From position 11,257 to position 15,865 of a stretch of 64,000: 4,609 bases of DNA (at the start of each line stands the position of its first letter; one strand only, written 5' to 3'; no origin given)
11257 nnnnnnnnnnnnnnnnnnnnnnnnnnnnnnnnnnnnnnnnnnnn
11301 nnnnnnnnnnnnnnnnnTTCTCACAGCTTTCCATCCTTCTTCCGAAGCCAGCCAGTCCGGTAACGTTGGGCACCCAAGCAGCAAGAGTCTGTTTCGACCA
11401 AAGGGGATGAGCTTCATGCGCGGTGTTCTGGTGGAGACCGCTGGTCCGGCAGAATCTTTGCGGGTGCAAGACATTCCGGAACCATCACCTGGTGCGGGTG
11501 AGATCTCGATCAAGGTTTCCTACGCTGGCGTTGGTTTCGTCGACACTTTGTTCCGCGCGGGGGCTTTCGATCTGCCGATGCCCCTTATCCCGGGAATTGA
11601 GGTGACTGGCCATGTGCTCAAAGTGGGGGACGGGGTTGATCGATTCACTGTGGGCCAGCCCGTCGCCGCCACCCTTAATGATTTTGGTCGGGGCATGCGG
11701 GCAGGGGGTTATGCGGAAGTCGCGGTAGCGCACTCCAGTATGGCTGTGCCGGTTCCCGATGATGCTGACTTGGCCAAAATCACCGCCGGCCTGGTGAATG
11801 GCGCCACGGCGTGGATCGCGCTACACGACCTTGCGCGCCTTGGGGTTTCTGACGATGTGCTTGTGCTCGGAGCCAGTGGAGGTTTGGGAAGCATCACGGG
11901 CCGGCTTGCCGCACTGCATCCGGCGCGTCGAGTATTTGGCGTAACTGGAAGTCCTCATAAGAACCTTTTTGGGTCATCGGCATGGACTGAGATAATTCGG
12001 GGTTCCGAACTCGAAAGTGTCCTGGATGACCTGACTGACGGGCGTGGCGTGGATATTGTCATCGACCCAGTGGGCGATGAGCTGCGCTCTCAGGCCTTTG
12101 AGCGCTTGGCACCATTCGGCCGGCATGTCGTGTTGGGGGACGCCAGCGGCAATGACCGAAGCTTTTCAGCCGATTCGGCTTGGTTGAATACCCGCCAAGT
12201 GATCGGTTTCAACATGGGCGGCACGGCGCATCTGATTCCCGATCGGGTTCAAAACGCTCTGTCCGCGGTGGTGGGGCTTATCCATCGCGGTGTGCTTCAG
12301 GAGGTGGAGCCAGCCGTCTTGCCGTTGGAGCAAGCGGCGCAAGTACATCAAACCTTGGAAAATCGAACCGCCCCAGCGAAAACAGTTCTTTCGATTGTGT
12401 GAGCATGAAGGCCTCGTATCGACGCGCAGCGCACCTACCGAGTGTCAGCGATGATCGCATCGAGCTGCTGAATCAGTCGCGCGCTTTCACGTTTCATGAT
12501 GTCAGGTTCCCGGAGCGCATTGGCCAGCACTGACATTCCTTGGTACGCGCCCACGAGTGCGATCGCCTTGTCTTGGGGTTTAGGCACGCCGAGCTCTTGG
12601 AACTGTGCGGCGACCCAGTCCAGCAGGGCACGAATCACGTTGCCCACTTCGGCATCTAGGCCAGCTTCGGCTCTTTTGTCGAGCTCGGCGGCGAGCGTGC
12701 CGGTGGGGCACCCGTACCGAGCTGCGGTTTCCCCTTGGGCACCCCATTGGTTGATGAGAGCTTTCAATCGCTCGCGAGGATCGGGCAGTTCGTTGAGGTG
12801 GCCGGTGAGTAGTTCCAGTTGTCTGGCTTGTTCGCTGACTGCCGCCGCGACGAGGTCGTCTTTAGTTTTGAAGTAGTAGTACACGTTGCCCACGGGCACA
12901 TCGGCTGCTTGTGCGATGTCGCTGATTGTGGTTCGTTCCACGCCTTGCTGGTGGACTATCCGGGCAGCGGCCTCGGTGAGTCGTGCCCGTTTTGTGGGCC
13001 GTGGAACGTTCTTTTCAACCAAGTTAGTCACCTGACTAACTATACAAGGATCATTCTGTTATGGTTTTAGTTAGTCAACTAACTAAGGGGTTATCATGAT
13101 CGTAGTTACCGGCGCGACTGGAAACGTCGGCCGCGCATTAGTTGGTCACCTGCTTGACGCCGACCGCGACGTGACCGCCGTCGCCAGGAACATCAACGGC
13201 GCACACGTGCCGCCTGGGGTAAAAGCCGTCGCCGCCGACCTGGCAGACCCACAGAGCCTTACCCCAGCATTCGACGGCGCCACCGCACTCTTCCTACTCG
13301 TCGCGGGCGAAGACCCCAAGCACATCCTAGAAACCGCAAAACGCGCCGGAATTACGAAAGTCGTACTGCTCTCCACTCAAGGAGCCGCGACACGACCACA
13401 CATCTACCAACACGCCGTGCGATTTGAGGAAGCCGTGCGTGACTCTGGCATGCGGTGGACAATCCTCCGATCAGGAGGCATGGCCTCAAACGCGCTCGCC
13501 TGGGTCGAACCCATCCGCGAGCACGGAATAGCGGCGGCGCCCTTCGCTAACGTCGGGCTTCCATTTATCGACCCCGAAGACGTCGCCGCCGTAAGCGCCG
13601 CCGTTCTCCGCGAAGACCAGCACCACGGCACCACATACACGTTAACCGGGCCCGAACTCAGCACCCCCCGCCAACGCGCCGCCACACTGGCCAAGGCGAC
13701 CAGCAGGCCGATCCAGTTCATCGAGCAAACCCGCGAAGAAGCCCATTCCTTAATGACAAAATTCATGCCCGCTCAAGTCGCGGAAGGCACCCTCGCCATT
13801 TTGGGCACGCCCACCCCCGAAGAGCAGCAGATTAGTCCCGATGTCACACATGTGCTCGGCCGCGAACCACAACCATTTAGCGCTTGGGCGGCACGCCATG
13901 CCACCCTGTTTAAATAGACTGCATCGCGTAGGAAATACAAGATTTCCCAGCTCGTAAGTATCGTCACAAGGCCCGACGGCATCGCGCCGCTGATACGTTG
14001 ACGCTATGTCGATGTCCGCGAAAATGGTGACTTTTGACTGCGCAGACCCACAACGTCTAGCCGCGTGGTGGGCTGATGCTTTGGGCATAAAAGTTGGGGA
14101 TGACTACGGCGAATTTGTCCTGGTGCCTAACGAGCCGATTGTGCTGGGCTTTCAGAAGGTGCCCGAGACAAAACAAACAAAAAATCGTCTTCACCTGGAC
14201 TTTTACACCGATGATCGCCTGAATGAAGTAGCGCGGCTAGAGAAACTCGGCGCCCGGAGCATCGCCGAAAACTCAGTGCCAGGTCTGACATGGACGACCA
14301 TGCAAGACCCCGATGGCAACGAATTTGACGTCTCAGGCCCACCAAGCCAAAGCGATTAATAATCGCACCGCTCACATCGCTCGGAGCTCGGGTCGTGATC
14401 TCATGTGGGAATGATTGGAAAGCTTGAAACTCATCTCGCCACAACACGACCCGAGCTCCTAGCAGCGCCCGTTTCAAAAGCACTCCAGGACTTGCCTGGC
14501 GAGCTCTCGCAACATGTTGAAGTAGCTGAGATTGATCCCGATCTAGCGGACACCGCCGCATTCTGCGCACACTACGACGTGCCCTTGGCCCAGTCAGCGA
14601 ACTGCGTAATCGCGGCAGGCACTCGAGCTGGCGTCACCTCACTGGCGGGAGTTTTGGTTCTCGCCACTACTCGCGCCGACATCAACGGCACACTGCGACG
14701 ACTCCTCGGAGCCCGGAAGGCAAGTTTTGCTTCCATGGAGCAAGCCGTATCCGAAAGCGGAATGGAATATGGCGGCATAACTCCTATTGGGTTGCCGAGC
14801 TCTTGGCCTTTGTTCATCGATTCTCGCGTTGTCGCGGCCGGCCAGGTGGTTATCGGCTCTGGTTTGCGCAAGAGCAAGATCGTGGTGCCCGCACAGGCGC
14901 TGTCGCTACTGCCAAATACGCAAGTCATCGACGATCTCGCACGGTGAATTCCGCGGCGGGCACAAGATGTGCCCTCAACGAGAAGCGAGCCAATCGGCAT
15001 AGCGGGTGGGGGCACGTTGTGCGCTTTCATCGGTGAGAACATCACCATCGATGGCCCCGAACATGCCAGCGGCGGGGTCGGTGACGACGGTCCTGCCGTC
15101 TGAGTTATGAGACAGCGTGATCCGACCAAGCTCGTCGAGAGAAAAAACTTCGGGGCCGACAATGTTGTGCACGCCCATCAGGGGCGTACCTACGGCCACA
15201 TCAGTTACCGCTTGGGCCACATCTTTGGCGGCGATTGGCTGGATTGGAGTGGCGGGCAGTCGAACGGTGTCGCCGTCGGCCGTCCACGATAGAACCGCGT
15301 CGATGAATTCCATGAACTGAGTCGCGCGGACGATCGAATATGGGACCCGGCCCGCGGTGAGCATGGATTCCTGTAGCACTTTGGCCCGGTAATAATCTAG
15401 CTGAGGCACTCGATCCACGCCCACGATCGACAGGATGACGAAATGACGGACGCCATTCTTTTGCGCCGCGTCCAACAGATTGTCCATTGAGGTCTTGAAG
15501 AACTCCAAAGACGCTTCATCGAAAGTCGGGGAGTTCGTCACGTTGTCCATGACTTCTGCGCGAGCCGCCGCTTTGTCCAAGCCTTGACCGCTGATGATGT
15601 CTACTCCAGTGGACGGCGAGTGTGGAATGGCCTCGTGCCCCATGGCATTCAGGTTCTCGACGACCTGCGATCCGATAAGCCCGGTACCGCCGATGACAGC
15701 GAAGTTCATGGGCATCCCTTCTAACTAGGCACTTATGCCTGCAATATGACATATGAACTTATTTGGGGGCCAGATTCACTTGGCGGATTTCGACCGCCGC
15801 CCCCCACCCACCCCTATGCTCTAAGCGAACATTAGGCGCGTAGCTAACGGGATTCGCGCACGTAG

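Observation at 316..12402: Candidate C7N-aminocyclitol / pseudo-disaccharide (validoxylamine- or salbostatin-like) biosynthetic gene cluster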

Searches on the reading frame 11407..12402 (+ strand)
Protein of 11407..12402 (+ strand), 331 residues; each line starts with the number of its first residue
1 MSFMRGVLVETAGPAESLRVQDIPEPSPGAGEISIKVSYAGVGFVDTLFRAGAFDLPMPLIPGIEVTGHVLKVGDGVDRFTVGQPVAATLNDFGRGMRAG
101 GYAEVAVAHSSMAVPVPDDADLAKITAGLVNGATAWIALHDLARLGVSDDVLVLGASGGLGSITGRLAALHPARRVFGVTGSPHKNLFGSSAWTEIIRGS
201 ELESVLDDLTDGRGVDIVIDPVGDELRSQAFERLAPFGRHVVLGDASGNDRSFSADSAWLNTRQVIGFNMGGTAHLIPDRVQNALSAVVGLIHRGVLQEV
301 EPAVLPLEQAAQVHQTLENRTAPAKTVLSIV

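Call 9: search_protein_families(library=pfam, proteins=[window:11407-12402:+])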
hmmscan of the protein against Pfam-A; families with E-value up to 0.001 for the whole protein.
window:11407-12402:+ (331 aa): 3 families
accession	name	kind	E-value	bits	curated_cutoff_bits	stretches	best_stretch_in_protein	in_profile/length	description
PF08240.17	ADH_N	-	1.6e-15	57.6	23.5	1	29-118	1-104/104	Alcohol dehydrogenase GroES-like domain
PF00107.32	ADH_zinc_N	-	2.2e-13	50.7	31.8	1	159-285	1-124/129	Zinc-binding dehydrogenase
PF13602.12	ADH_zinc_N_2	-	2e-12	48.6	27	1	195-328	5-134/134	Zinc-binding dehydrogenase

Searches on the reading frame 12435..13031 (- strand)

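Call 9: search_protein_families(library=pfam, proteins=[window:12435-13031:-])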
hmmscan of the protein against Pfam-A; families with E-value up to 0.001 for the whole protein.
window:12435-13031:- (198 aa): 3 families
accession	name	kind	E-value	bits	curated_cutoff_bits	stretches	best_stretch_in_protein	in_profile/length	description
PF00440.29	TetR_N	-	3.4e-14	52.8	24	1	19-64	2-47/47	Bacterial regulatory proteins, tetR family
PF21993.1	TetR_C_13_2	-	6.2e-05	23.6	27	1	85-180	1-98/103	Transcriptional regulator LmrA/YxaF-like, C-terminal domain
PF16925.10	TetR_C_13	-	0.00017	22.4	27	1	87-126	3-43/109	Tetracyclin repressor-like, C-terminal domain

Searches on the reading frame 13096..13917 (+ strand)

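Call 9: search_protein_families(library=pfam, proteins=[window:13096-13917:+])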
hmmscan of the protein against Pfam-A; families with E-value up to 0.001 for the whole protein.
window:13096-13917:+ (273 aa): 4 families
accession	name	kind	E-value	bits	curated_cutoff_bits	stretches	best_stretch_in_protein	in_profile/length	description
PF13460.12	NAD_binding_10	-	1.2e-22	81.1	27.2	1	6-173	1-183/184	NAD(P)H-binding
PF05368.20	NmrA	-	1.1e-17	65.1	27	1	2-229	5-257/298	NmrA-like family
PF01370.27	Epimerase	-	7.1e-09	35.9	20.9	1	2-71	1-74/240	NAD dependent epimerase/dehydratase family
PF04321.23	RmlD_sub_bind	-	0.0006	19.4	27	0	2-61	3-49/287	RmlD substrate binding domain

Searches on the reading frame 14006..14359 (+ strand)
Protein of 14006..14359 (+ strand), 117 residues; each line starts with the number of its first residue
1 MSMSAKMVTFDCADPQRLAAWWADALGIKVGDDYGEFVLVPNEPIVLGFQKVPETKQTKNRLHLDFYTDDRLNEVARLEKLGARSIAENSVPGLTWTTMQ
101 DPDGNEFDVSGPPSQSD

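Call 50: search_protein_families(library=pfam, proteins=[window:14006-14359:+])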
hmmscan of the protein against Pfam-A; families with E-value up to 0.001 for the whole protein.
window:14006-14359:+ (117 aa): 2 families
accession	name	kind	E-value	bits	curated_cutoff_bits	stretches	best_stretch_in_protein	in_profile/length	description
PF18029.7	Glyoxalase_6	-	2e-28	99.6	23.6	1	7-109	1-105/106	Glyoxalase-like domain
PF00903.31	Glyoxalase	-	5.7e-06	27.2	20.6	1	12-108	9-120/121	Glyoxalase/Bleomycin resistance protein/Dioxygenase superfamily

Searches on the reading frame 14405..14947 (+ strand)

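Call 50: search_protein_families(library=pfam, proteins=[window:14405-14947:+])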
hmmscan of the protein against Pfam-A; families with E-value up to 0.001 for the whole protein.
window:14405-14947:+ (180 aa): 1 family
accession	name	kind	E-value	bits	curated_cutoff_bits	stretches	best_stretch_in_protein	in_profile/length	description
PF04073.20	tRNA_edit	-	3.5e-14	53.4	25.5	1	45-164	2-118/123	Aminoacyl-tRNA editing domain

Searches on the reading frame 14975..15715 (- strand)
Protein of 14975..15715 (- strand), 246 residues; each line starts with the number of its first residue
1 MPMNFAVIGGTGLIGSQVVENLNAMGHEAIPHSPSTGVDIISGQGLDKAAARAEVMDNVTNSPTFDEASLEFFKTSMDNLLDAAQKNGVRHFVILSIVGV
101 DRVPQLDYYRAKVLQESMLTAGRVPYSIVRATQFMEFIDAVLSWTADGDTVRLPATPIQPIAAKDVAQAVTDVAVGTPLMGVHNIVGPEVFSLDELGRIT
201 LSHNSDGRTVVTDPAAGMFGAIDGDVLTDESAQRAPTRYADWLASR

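Call 9: search_protein_families(library=pfam, proteins=[window:14975-15715:-])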
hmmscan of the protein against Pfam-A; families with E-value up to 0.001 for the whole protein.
window:14975-15715:- (246 aa): 3 families
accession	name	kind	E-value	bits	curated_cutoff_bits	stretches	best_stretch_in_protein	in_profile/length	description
PF13460.12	NAD_binding_10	-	8.3e-10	39.3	27.2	1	9-173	1-180/184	NAD(P)H-binding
PF05368.20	NmrA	-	2.8e-07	30.9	27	1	6-172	6-201/298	NmrA-like family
PF01370.27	Epimerase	-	0.00029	20.8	20.9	0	7-96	3-114/240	NAD dependent epimerase/dehydratase family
